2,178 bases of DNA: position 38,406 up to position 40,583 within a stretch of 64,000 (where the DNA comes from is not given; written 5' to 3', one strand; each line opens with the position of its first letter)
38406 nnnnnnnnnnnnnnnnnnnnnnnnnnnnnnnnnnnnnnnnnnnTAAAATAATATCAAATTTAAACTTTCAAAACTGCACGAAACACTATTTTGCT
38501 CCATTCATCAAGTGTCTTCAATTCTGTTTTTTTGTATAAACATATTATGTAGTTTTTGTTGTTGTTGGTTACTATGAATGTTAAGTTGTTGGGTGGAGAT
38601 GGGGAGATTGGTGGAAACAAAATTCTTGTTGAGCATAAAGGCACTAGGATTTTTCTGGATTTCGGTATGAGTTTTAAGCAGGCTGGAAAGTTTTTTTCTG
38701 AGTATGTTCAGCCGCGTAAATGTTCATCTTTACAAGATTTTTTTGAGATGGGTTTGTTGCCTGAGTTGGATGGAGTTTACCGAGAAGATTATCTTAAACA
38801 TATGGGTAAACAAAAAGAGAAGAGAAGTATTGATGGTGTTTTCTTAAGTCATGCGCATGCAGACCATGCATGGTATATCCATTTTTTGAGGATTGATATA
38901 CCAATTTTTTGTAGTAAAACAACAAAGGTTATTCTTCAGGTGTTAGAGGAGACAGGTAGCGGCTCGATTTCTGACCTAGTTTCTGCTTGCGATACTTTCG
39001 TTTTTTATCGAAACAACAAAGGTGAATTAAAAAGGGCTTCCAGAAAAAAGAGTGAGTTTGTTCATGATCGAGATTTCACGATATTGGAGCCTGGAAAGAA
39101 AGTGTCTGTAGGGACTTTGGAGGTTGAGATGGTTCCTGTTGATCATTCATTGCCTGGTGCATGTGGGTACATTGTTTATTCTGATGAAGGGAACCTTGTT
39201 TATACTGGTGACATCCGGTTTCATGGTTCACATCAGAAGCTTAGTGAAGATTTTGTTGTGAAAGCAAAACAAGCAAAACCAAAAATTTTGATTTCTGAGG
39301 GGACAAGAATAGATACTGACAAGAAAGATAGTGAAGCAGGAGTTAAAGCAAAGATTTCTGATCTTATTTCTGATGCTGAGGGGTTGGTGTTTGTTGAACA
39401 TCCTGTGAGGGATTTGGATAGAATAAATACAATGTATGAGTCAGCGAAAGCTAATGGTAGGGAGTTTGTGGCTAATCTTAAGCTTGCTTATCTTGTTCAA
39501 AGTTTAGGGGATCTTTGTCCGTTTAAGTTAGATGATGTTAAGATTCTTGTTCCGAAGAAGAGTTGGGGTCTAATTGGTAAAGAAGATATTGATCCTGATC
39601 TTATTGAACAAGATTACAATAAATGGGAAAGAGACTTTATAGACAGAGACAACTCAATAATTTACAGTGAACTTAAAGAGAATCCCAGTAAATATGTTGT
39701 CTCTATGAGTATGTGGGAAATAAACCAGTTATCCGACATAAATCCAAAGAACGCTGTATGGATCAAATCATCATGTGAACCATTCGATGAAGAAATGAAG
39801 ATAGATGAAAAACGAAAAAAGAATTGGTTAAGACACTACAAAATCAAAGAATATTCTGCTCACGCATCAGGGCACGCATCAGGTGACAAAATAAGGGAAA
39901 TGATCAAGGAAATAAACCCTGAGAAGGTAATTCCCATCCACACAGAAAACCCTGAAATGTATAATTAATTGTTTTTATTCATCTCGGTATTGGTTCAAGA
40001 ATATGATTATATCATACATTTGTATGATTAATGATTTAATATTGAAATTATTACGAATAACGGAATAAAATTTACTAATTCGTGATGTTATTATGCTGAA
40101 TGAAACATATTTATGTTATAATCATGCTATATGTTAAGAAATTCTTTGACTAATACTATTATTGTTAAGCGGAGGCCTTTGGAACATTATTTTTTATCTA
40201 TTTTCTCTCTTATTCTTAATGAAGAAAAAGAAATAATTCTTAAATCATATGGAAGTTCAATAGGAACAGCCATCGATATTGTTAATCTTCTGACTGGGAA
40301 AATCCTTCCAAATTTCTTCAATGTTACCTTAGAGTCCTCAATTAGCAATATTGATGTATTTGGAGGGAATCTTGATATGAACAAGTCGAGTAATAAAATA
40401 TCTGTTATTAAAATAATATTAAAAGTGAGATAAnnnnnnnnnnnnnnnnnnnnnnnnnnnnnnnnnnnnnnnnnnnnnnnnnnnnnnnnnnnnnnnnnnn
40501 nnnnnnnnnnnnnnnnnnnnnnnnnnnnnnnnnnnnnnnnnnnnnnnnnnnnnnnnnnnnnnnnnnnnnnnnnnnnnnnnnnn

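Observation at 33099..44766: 11-kb island saturated with nuclease and helicase domains, ending in a methyltransferase relic: candidate undescribed defence or DNA/RNA-processing system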

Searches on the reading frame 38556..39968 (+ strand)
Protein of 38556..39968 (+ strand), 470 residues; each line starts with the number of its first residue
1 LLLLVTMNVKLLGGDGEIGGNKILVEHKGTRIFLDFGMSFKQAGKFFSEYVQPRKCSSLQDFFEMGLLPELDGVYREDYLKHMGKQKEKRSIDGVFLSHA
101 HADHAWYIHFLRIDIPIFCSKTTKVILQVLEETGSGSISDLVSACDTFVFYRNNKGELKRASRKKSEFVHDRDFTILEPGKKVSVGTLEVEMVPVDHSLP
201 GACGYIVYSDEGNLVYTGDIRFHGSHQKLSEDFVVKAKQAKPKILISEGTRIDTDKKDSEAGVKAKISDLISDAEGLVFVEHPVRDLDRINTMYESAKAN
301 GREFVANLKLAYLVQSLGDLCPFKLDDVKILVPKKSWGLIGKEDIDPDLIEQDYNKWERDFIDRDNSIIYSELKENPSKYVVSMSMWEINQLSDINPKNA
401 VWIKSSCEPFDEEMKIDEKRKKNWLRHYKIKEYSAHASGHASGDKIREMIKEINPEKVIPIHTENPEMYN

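Call 4: search_protein_families(library=pfam, proteins=[window:38556-39968:+], max_evalue=0.1)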
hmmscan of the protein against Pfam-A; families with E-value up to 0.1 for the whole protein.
window:38556-39968:+ (470 aa): 4 families
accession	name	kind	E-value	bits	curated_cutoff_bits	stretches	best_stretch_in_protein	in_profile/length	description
PF12706.13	Lactamase_B_2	-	8.6e-13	48.8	27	2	86-128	25-71/200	Beta-lactamase superfamily domain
PF00753.33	Lactamase_B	-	2.3e-08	34.6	22.7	2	85-106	37-58/196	Metallo-beta-lactamase superfamily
PF07521.17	RMMBL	-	2.5e-06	27.8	21.6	1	435-468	12-45/63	Zn-dependent metallo-hydrolase RNA specificity domain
PF13483.12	Lactamase_B_3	-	2.9e-05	24.5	24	1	78-222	22-113/160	Beta-lactamase superfamily domain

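Call 5: search_protein_families(library=ncbifam, proteins=[window:38556-39968:+], max_evalue=0.01)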
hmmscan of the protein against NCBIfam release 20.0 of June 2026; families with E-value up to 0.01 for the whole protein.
window:38556-39968:+ (470 aa): 6 families
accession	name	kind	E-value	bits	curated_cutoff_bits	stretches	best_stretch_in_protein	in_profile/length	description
TIGR00649.1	MG423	subfamily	1.8e-26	92.7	400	2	158-464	96-385/546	RNase J family beta-CASP ribonuclease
NF047419.1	RNase_J1_RnjA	exception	3.1e-20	72.4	820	1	165-304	103-245/549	ribonuclease J1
TIGR03675.1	arCOG00543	equivalog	1.8e-07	29.8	580.2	0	89-130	226-270/631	beta-CASP ribonuclease aCPSF1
NF008887.0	PRK11921.1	equivalog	0.00019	20.4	635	0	72-128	52-111/396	anaerobic nitric oxide reductase flavorubredoxin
NF045584.1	cas14_MBL_CASP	equivalog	0.00019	19.9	800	0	82-270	41-216/612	type VII CRISPR-associated protein Cas14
NF000801.0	PRK00055.1-3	equivalog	0.004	16.3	252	0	88-211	50-156/307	ribonuclease Z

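Call 6: search_protein_families(library=padloc, proteins=[window:38556-39968:+], max_evalue=0.01)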
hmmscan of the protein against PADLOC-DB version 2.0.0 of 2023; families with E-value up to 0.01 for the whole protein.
window:38556-39968:+ (470 aa): 0 families

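Call 25: search_solved_structures(query=window:38574-39968:+, max_evalue=0.01)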
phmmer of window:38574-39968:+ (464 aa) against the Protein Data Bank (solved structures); distinct sequences matched with E-value up to 0.01: 16.
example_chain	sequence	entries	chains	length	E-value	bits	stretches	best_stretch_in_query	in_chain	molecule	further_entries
2az4_A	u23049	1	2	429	1.8e-24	90.1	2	10-129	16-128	hypothetical protein EF2904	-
7wnt_A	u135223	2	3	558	2.7e-11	46.6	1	168-297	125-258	Ribonuclease J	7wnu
3zq4_A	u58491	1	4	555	7.8e-11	45.1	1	185-299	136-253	RIBONUCLEASE J 1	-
7pcr_A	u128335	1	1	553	5.9e-10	42.2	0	4-44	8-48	Ribonuclease J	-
8cgl_A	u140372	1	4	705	2.6e-09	40.1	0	4-44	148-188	Ribonuclease J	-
6k6s_A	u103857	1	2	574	6.1e-09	38.9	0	181-220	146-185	Ribonuclease J 1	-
4xwt_A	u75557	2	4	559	1.9e-08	37.3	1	157-314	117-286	DR2417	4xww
5a0t_A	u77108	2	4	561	6.5e-08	35.5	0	172-216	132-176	RIBONUCLEASE J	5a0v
3bk1_A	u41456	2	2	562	2.3e-07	33.6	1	171-299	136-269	Metal dependent hydrolase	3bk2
3t3n_A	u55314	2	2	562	2.7e-07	33.4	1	171-299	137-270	Metal dependent hydrolase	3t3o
6k6w_A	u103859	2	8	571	0.00015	24.4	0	183-227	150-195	Ribonuclease J 2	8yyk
8yyj_A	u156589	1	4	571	0.00017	24.2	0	184-227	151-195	Ribonuclease J 2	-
8yyg_A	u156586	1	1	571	0.00045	22.8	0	183-227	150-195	Ribonuclease J 2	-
8yyi_A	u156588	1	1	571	0.00046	22.8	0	184-227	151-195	Ribonuclease J 2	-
8yyf_A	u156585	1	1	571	0.00093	21.8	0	184-227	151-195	Ribonuclease J 2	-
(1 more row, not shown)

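Call 85: search_protein_families(library=phrogs, proteins=[window:38574-39968:+], max_evalue=0.01)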
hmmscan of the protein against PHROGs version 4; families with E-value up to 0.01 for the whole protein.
window:38574-39968:+ (464 aa): 1 family
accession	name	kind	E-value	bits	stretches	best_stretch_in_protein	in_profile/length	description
phrog_392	-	other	1.1e-12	49.1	1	14-214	17-150/348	metal-dependent hydrolase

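Call 104: find_related_loci(query=window:38574-39965:+, collection=viral_contigs, flank=6000)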
Query window:38574-39965:+ (464 aa) in viral_contigs; peptide patterns used: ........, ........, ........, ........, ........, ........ (x = any residue, [..] = any of these).
No stretch of DNA in the collection matches any of the patterns.

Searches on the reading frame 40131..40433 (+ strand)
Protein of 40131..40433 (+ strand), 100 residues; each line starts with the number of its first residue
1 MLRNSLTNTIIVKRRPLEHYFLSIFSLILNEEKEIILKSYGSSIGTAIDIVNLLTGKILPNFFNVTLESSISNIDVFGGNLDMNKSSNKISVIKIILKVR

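Call 4: search_protein_families(library=pfam, proteins=[window:40131-40433:+], max_evalue=0.1)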
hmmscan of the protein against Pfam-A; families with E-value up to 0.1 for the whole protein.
window:40131-40433:+ (100 aa): 1 family
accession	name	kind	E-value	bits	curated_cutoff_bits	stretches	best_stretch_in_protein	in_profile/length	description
PF01918.27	Alba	-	4.7e-07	29.9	25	1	8-62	1-56/66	Alba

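Call 5: search_protein_families(library=ncbifam, proteins=[window:40131-40433:+], max_evalue=0.01)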
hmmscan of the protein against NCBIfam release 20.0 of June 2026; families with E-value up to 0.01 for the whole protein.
window:40131-40433:+ (100 aa): 2 families
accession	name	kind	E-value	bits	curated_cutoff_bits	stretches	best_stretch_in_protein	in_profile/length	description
NF003088.0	PRK04015.1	subfamily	1.1e-08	35.1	90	1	7-98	5-90/92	DNA/RNA-binding protein AlbA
TIGR00285.1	TIGR00285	equivalog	3.2e-06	27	88.25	1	8-98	2-86/87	DNA-binding protein Alba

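Call 6: search_protein_families(library=padloc, proteins=[window:40131-40433:+], max_evalue=0.01)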
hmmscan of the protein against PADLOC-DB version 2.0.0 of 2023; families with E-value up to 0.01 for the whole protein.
window:40131-40433:+ (100 aa): 0 families

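Call 85: search_protein_families(library=phrogs, proteins=[window:40131-40433:+], max_evalue=0.01)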
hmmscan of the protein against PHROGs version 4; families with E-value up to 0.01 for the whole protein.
window:40131-40433:+ (100 aa): 0 families
